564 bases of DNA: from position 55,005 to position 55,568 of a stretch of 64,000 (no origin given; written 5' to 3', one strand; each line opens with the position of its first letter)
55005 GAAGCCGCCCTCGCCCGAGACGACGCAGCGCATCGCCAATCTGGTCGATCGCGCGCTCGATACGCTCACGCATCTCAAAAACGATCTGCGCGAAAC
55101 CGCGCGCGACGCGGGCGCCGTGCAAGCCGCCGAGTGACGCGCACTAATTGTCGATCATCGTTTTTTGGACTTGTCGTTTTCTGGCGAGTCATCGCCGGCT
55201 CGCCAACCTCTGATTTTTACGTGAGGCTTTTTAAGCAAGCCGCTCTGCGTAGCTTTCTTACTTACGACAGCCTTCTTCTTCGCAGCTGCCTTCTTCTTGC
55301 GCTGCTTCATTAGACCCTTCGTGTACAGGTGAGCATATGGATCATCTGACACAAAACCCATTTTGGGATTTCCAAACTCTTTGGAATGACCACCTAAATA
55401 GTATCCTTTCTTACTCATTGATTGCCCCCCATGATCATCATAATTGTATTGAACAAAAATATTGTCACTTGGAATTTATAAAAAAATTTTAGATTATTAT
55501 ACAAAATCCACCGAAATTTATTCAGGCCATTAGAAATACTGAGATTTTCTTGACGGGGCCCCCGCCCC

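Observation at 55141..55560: AT-rich islet, roughly 420 bp at about 40% GC in a 66% GC genome, carrying a small Lys-rich ORF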

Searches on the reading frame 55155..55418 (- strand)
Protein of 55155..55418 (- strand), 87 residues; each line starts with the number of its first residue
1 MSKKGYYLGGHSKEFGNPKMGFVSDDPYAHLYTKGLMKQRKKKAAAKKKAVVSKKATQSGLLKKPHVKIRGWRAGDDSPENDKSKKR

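Call 5: search_protein_families(library=pfam, proteins=[window:55155-55418:-], max_evalue=1)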
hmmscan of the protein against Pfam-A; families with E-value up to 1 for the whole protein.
window:55155-55418:- (87 aa): 1 family
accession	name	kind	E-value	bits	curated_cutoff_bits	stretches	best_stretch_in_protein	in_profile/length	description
PF10680.14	RRN9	-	0.081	13.7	25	1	29-74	11-52/68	RNA polymerase I specific transcription initiation factor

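Call 6: find_homologous_proteins(query=window:55155-55418:-, max_evalue=0.01)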
Query window:55155-55418:- (87 aa): 3 proteins with E <= 0.01 among 148 candidates.
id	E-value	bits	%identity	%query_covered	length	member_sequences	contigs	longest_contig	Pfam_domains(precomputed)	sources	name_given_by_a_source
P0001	1.5e-49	184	100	100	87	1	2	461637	-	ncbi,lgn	-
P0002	3.7e-11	61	71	36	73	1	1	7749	-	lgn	-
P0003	3.6e-10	58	68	36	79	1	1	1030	-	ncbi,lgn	-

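Call 7: search_protein_families(library=ncbifam, proteins=[window:55155-55418:-], max_evalue=1)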
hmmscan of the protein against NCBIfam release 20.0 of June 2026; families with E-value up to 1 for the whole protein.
window:55155-55418:- (87 aa): 0 families

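Call 8: search_protein_families(library=phrogs, proteins=[window:55155-55418:-], max_evalue=1)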
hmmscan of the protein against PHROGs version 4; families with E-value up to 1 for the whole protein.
window:55155-55418:- (87 aa): 0 families

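Call 10: find_encoding_contigs(protein=P0001, flank=10000, max_places=6)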
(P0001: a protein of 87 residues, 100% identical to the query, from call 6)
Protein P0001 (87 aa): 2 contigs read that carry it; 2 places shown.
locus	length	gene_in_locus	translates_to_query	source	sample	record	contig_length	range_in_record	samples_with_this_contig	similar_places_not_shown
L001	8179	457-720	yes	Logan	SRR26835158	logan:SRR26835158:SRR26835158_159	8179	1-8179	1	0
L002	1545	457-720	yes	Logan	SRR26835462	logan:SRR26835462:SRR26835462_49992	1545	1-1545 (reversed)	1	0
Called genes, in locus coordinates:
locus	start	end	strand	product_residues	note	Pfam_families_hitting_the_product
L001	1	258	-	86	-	?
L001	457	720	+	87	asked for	-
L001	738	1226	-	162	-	PF06892:Phage_CP76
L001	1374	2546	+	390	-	PF00108:Thiolase_N, PF00109:ketoacyl-synt (faint), PF02803:Thiolase_C, PF22691:Thiolase_C_1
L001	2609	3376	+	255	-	PF00072:Response_reg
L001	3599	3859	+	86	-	-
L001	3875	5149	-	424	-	PF13354:Beta-lactamase2, PF00768:Peptidase_S11, PF05036:SPOR (weak)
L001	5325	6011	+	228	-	-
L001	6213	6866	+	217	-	PF09361:Phasin_2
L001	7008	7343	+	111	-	PF02617:ClpS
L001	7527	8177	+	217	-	?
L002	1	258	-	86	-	?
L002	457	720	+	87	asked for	-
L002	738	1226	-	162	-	PF06892:Phage_CP76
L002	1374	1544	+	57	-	?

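Call 11: find_encoding_contigs(protein=P0002, flank=5000)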
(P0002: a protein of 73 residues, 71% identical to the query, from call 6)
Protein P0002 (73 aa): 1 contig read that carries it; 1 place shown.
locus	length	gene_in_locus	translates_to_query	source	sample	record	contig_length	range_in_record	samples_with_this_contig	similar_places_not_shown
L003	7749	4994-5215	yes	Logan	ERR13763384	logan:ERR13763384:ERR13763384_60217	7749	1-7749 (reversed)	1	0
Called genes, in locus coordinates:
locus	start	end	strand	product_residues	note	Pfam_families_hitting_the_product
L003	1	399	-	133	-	?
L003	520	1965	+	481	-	PF01979:Amidohydro_1, PF07969:Amidohydro_3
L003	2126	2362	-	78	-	-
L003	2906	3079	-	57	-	-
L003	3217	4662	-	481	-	PF04326:SLFN_AlbA_2, PF13749:HATPase_c_4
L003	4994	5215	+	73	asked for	-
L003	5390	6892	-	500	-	PF04909:Amidohydro_2 (weak)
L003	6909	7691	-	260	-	PF00106:adh_short, PF08659:KR, PF13561:adh_short_C2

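Call 12: find_encoding_contigs(protein=P0003, flank=5000)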
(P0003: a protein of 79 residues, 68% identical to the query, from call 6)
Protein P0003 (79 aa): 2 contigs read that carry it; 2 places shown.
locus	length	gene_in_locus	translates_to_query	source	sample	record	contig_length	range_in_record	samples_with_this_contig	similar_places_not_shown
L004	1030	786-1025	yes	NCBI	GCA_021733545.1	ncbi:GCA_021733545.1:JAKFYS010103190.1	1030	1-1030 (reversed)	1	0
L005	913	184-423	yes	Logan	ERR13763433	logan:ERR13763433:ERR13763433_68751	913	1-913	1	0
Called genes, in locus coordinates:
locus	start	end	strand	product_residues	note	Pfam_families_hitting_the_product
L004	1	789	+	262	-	?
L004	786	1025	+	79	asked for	-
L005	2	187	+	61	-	?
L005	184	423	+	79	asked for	-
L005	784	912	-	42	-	?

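Call 18: search_protein_families(library=pfam, proteins=[L004:1-789:+, L005:2-187:+, L003:3217-4662:-, L003:2906-3079:-, L003:2126-2362:-], max_evalue=0.1)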
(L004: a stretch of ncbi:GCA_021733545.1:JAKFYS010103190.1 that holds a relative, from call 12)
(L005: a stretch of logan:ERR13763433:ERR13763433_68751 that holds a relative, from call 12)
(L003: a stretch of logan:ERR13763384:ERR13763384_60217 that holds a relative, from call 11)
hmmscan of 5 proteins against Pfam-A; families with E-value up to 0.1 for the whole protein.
L004:1-789:+ (262 aa): 4 families
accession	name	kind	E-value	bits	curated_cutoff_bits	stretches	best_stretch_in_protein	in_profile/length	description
PF03400.19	DDE_Tnp_IS1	-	1.6e-05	25.7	24.1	1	173-216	84-127/131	IS1 transposase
PF13610.12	DDE_Tnp_IS240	-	0.00032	21.3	27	1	69-123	19-74/139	DDE domain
PF13683.12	rve_3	-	0.035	14.3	26.5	1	177-227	18-63/67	Integrase core domain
PF13358.12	DDE_3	-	0.066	13.5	28.6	0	51-116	21-88/146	DDE superfamily endonuclease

L005:2-187:+ (61 aa): 1 family
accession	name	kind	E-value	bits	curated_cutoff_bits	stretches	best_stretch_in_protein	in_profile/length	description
PF13683.12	rve_3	-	0.02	15.1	26.5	1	7-26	44-63/67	Integrase core domain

L003:3217-4662:- (481 aa): 2 families
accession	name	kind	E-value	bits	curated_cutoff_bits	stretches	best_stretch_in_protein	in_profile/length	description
PF13749.12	HATPase_c_4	-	6.6e-16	58.5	26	1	325-410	3-89/89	Putative ATP-dependent DNA helicase recG C-terminal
PF04326.19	SLFN_AlbA_2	-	3.2e-11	44.2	25.3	1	40-157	1-117/118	Schlafen, AlbA_2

L003:2906-3079:- (57 aa): 0 families

L003:2126-2362:- (78 aa): 3 families
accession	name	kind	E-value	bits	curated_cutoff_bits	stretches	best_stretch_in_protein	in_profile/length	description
PF20901.3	Sf6_terminase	-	0.00044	20.7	27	1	11-62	7-59/106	Bacteriophage Sf6, terminase small subunit-like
PF13518.12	HTH_28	-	0.0033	17.9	25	1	15-41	7-33/52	Helix-turn-helix domain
PF13384.12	HTH_23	-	0.0099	16.1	24.6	1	6-44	3-43/50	Homeodomain-like domain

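Call 24: search_protein_representatives(alignment_id=A1)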
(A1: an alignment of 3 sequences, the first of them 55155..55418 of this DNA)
Query: 3 sequences, 79 profile positions. Proteins with E-value up to 0.001 (for the whole library): 7; up to 1e-10: 3; up to 1e-30: 1. The best 7 are listed.
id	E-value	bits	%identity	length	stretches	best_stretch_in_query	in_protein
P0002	2.1e-34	134.2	-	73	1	1-78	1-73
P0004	2.1e-18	82.9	-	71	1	1-77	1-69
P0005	6.8e-13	65.3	-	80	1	4-77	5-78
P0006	2.5e-09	53.9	-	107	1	1-63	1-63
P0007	1.6e-08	51.3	-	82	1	1-35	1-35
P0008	5.2e-08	49.6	-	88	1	1-39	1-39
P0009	4.2e-05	40.3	-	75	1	1-70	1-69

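Call 27: find_encoding_contigs(protein=P0012, flank=3000, max_places=6)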
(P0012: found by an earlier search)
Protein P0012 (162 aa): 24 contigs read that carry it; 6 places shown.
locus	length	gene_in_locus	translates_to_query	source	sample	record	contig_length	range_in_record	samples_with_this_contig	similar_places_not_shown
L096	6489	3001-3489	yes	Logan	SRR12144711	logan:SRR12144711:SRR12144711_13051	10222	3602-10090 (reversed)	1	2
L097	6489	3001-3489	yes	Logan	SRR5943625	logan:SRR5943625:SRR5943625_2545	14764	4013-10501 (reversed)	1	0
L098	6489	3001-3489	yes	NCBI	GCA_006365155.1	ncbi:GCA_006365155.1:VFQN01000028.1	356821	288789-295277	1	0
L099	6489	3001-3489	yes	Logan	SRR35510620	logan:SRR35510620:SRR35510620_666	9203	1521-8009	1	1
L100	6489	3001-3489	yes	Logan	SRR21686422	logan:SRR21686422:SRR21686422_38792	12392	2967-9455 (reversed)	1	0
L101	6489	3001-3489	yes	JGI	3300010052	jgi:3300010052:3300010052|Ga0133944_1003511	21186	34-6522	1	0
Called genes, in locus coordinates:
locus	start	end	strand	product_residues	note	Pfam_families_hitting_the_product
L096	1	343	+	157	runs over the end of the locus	?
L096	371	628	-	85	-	-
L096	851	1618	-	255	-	PF00072:Response_reg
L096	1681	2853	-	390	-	PF00108:Thiolase_N, PF00109:ketoacyl-synt (faint), PF02803:Thiolase_C, PF22691:Thiolase_C_1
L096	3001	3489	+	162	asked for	PF06892:Phage_CP76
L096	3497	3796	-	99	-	PF00543:P-II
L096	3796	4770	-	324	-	PF05982:Sbt_1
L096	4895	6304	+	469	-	PF16980:CitMHS_2, PF03600:CitMHS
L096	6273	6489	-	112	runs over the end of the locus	PF12647:RNHCP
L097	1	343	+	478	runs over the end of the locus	PF13354:Beta-lactamase2, PF00768:Peptidase_S11, PF05036:SPOR (weak)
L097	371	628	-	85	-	-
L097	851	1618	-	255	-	PF00072:Response_reg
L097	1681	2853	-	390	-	PF00108:Thiolase_N, PF00109:ketoacyl-synt (faint), PF02803:Thiolase_C, PF22691:Thiolase_C_1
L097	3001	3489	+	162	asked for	PF06892:Phage_CP76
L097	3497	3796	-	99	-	PF00543:P-II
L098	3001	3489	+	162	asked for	PF06892:Phage_CP76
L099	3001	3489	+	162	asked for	PF06892:Phage_CP76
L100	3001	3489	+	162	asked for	PF06892:Phage_CP76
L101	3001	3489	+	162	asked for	PF06892:Phage_CP76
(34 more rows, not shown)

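Call 34: find_encoding_contigs(protein=P0004, flank=5000, max_places=4)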
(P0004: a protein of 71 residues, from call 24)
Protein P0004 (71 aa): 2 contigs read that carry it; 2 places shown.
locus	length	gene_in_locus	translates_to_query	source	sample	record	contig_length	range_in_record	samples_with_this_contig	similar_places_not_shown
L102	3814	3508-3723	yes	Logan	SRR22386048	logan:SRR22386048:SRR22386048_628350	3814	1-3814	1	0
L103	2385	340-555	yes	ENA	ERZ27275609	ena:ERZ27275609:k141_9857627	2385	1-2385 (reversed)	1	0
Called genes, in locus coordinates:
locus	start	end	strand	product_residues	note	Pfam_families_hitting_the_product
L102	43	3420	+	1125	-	PF13091:PLDc_2, PF00176:SNF2-rel_dom, PF00270:DEAD (weak), PF04851:ResIII (weak), PF13401:AAA_22 (weak), PF00271:Helicase_C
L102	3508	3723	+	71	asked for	-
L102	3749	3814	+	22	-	?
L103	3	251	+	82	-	?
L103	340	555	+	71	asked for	-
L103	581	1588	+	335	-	PF06067:DUF932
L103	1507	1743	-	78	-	-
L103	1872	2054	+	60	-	-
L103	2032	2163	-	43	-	-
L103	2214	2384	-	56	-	?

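Call 35: find_encoding_contigs(protein=P0005, flank=5000, max_places=4)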
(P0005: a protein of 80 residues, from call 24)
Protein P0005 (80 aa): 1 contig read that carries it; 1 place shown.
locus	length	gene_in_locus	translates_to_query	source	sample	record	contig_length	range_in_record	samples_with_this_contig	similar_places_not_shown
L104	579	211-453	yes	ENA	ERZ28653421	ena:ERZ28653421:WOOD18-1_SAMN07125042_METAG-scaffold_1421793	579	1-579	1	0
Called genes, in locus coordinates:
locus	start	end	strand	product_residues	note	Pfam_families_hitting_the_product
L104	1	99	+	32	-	?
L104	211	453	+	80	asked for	-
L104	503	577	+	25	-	?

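Call 36: find_encoding_contigs(protein=P0006, flank=5000, max_places=4)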
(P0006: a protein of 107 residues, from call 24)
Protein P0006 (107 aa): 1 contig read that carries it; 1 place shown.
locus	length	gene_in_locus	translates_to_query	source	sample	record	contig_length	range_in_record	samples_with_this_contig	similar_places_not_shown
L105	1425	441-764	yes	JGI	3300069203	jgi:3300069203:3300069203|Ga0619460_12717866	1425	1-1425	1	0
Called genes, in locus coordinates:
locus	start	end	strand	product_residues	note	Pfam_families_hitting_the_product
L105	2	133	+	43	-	?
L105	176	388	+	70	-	PF01420:Methylase_S (weak)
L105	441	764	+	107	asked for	-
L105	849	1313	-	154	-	PF25182:NonGDSL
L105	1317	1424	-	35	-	?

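Call 38: search_protein_families(library=ncbifam, proteins=[L004:1-789:+, L102:43-3420:+, L103:581-1588:+], max_evalue=0.001)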
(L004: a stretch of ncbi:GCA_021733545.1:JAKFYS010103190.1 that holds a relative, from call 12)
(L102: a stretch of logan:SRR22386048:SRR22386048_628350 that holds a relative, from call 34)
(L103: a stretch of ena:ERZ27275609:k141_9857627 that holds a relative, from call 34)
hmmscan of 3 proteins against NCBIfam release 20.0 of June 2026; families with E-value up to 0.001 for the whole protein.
L004:1-789:+ (262 aa): 3 families
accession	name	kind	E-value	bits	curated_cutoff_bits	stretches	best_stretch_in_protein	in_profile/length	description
NF033558.1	transpos_IS1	equivalog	3.7e-11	43.3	100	1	1-123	59-167/199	IS1 family transposase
NF033587.1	transpos_IS6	equivalog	2.3e-05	24.2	125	1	68-126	84-143/202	IS6 family transposase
NF033577.2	transpos_IS481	equivalog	0.00038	20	224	0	10-122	94-203/284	IS481 family transposase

L102:43-3420:+ (1125 aa): 20 families
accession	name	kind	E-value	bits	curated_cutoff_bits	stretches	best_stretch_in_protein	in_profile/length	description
NF038317.1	DISARM_DrmD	equivalog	4.3e-50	171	610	2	552-856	372-655/1021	DISARM system SNF2-like helicase DrmD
NF042964.1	phospholipD_antiphage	equivalog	5.6e-36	124.2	1100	2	555-833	590-810/895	phospholipase D-like domain-containing anti-phage protein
NF038318.1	DISARM_DrmD_b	equivalog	4.9e-33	114.3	950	2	263-426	31-205/868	DISARM system SNF2-like helicase DrmD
NF041062.1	DpdE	equivalog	1.5e-27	96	500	2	262-415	154-301/1048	protein DpdE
NF003426.0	PRK04914.1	equivalog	3.6e-20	71.8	576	2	283-412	173-317/959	RNA polymerase-associated protein RapA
NF058637.1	helic_SCO1167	equivalog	3.4e-16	58.5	1200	1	261-420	469-631/932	SCO1167/SCO6262 family helicase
NF041790.1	anti-phage_ZorD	equivalog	3.9e-09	35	1500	0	771-814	983-1026/1035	type I Zorya anti-phage system protein ZorD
NF053675.1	pilus_reg_Snf2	equivalog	2.9e-08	32.3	1100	1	262-419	585-744/1029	pilus expression-regulating Snf2 family helicase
NF053631.1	RNA_helic_CshA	equivalog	3.8e-07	29.4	646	1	769-844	288-360/434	degradosome RNA helicase CshA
NF008394.0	PRK11192.1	equivalog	5.7e-06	25.4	507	1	770-814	299-343/441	ATP-dependent RNA helicase SrmB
NF003419.0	PRK04837.1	equivalog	9.5e-06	24.6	588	1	769-814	307-352/424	ATP-dependent RNA helicase RhlB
NF010337.0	PRK13766.1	equivalog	2.2e-05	22.8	610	1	642-819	326-473/781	Hef nuclease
NF008642.0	PRK11634.1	equivalog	3.7e-05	22.3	989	1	769-821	296-347/628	DEAD/DEAH family ATP-dependent RNA helicase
NF053636.1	DDHlcsCsdAPsy1082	equivalog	3.9e-05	22.4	890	1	769-814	294-339/512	DEAD/DEAH box helicase CsdA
NF053711.1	RNA_heli_RhlE1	exception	4.9e-05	22.3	750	1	755-844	279-367/434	RNA helicase RhlE1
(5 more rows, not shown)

L103:581-1588:+ (335 aa): 1 family
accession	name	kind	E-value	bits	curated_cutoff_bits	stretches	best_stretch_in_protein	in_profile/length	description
TIGR03299.1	LGT_TIGR03299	subfamily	1.6e-58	198.4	110.7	1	7-327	2-310/312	phage/plasmid-like protein TIGR03299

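Call 39: search_protein_families(library=padloc, proteins=[window:55155-55418:-, L102:43-3420:+, L003:3217-4662:-, P0004, P0006], max_evalue=0.01)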
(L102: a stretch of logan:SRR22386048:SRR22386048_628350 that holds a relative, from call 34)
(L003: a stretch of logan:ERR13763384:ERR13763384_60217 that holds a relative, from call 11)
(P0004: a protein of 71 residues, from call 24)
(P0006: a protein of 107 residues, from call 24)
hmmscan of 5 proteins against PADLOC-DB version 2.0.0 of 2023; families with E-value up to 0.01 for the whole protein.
window:55155-55418:- (87 aa): 0 families

L102:43-3420:+ (1125 aa): 52 families (the best 25 are shown)
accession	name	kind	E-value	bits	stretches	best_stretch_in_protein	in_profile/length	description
PDLC01075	C3a139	-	2.1e-59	199.8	1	138-846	90-761/948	HKD+Snf2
PDLC02621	DrmD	-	4.9e-42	142.2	2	552-853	388-669/1040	DrmD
PDLC02623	DrmD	-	2.6e-36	122.8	3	766-834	577-645/1040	DrmD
PDLC02619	DrmD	-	2.1e-33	113.5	2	262-426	33-208/872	DrmD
PDLC00659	HmaA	-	6.5e-27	91.8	2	642-814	465-612/1176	SNF2 helicase / DEAD-box helicase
PDLC02500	BrxHI|BrxHII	-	1.5e-26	91.2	2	768-825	529-586/933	BrxHI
PDLC02843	DpdE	-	6.2e-24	82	2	284-414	179-300/1091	DpdE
PDLC02633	DrmD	-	2.3e-23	80.1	2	568-843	406-666/839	DrmD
PDLC02572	DrmA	-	5.5e-23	78.9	2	555-825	388-634/1043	DrmA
PDLC04556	PDC-M27C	-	6.2e-23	79.1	3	351-432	173-261/892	-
PDLC02840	DpdE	-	1.3e-21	74.6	2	283-414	179-305/1091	DpdE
PDLC02193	PLD_Helicase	-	2.9e-21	73.4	2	639-819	644-804/905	-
PDLC02632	DrmD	-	1.7e-19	67.8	2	550-825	386-637/662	DrmD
PDLC02504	BrxHI|BrxHII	-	3.2e-17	59.8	2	769-814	537-583/971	BrxHII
PDLC03830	ZacC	-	9.4e-17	58.9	2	772-858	858-919/1019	-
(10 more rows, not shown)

L003:3217-4662:- (481 aa): 3 families
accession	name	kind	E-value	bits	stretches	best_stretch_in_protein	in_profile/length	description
PDLC02394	pAgo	-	5.8e-19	65.4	1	53-411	54-435/1121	-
PDLC02402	Aga_SIR2-PNTD1-PNTD2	-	2.7e-14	50.3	1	219-348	369-488/876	Class I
PDLC02418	Aga_SIR2-Kinase-PNTD1-PNTD2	-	9.2e-12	41.9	1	218-348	226-366/756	Class I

P0004 (71 aa): 0 families

P0006 (107 aa): 0 families

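Call 41: search_solved_structures(query=A3, max_evalue=10)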
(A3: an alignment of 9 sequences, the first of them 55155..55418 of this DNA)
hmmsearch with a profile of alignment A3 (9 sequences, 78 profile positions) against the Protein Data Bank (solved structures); distinct sequences matched with E-value up to 10: 2.
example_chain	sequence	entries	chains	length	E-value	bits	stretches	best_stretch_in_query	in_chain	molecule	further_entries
6x89_S4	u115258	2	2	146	0.58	14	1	12-55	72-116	NADH dehydrogenase [ubiquinone] iron-sulfur protein 4, mitochondrial | NDUS4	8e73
9f79_C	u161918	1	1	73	2.2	12.2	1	24-73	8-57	Eukaryotic translation initiation factor 2 subunit beta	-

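Call 44: search_dna_similar(query=window:55155-55418:-, collection=plasmids, mode=protein, max_evalue=0.01)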
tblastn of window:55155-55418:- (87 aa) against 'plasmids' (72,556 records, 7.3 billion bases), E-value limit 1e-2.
No match.

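Call 45: search_dna_similar(query=window:55155-55418:-, collection=phages, mode=protein, max_evalue=0.01)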
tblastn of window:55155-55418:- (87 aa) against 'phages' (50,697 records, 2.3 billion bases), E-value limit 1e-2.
No match.

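Call 47: find_related_loci(query=A1, collection=metagenome_contigs, flank=8000)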
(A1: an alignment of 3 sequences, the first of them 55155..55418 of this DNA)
Query A1 (87 aa) in metagenome_contigs; peptide patterns used: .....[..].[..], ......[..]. (x = any residue, [..] = any of these).
170 stretches matched a pattern; 1 encode a relative of the query (tblastn E <= 1e-3); 1 distinct loci.
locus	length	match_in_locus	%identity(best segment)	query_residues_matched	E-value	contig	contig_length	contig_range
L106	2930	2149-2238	60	1-30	3e-12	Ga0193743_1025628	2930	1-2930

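Call 48: find_related_loci(query=A1, collection=viral_contigs, flank=8000)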
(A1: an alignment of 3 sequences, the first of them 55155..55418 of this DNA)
Query A1 (87 aa) in viral_contigs; peptide patterns used: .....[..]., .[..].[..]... (x = any residue, [..] = any of these).
122 stretches matched a pattern, but none encodes a relative of the query by tblastn (E <= 1e-3).

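Call 49: predict_structure(alignment_id=A3)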
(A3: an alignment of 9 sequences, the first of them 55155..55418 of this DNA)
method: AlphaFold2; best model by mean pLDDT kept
length: 87 residues; sequences in the alignment: 9
mean_pLDDT: 58.8   pTM: 0.17
mean pLDDT of the five models: 58.8, 57.8, 55.4, 55.4, 54.3
residues with pLDDT >= 90: 0; 70-90: 10; 50-70: 72; < 50: 5
segments of 3 or more residues with pLDDT < 50: 85-87
pLDDT, mean of each block of 10 residues (from residue 1): 58 56 66 61 54 54 69 58 49
secondary structure, 60 per line:
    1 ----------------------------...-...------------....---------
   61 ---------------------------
elements in order: H48-51
